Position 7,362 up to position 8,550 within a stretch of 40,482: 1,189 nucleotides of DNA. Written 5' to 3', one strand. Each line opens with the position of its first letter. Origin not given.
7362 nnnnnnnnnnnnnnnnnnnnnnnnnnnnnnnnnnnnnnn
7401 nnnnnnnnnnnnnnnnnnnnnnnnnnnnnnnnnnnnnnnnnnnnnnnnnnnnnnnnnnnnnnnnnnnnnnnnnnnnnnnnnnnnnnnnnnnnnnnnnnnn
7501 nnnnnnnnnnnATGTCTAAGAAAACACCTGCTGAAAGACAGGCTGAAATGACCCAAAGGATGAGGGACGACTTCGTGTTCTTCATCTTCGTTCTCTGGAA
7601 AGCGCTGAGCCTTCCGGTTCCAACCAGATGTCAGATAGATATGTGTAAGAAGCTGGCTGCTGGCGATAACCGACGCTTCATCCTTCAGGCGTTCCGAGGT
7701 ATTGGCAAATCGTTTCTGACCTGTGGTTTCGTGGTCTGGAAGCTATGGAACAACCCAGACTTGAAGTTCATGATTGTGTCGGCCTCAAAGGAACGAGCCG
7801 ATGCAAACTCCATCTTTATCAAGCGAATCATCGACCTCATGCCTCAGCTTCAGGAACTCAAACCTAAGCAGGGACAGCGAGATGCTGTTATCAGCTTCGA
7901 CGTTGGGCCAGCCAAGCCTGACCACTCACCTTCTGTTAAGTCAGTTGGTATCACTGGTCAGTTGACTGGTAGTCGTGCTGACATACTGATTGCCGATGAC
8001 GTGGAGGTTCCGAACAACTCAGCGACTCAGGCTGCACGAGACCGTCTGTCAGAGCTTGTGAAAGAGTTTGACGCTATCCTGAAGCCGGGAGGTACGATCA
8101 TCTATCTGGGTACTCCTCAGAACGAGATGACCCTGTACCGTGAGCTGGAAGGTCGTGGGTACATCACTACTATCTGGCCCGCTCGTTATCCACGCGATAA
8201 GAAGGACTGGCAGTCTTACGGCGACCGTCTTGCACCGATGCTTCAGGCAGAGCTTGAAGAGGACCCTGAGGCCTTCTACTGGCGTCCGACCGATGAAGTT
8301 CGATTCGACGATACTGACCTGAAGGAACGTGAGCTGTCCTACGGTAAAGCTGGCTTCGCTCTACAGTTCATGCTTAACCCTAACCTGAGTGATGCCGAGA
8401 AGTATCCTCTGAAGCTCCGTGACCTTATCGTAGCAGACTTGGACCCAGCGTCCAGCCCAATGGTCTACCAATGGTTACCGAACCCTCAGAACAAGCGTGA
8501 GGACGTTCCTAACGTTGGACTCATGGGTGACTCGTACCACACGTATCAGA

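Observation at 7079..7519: HNH endonuclease inserted between Rz and the large terminase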

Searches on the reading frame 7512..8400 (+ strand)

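Call 17: find_related_loci(query=window:7512-8400:+, collection=viral_contigs, flank=2500)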
Query window:7512-8400:+ (296 aa) in viral_contigs; peptide patterns used: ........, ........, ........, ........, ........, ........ (x = any residue, [..] = any of these).
600 stretches matched a pattern (row limit reached: there are more); 599 encode a relative of the query (tblastn E <= 1e-3); the best 80 are kept; 80 distinct loci.
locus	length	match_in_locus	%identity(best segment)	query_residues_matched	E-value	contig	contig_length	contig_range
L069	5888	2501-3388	99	1-296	0e+0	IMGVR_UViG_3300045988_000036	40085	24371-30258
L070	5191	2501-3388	99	1-296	0e+0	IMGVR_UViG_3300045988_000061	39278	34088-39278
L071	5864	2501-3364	98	9-296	0e+0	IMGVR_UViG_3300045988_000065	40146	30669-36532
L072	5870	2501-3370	92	7-296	0e+0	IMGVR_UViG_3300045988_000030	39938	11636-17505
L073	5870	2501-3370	92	7-296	0e+0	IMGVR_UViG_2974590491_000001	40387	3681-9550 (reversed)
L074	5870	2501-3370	92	7-296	0e+0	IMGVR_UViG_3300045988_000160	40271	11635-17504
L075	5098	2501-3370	92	7-296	0e+0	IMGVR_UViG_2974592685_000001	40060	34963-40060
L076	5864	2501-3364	91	9-296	0e+0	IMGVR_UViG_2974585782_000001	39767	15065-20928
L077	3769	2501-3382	80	3-296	2e-165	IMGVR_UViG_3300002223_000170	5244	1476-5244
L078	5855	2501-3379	81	4-296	8e-162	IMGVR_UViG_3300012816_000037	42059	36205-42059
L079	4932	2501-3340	84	17-296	5e-162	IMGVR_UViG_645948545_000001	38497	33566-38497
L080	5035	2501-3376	80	1-296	9e-162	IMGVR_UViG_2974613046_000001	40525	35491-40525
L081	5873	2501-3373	80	13-296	8e-160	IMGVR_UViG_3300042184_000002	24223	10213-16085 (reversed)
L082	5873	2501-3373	80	13-296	1e-159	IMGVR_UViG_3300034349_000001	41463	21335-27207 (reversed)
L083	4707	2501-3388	80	1-296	5e-159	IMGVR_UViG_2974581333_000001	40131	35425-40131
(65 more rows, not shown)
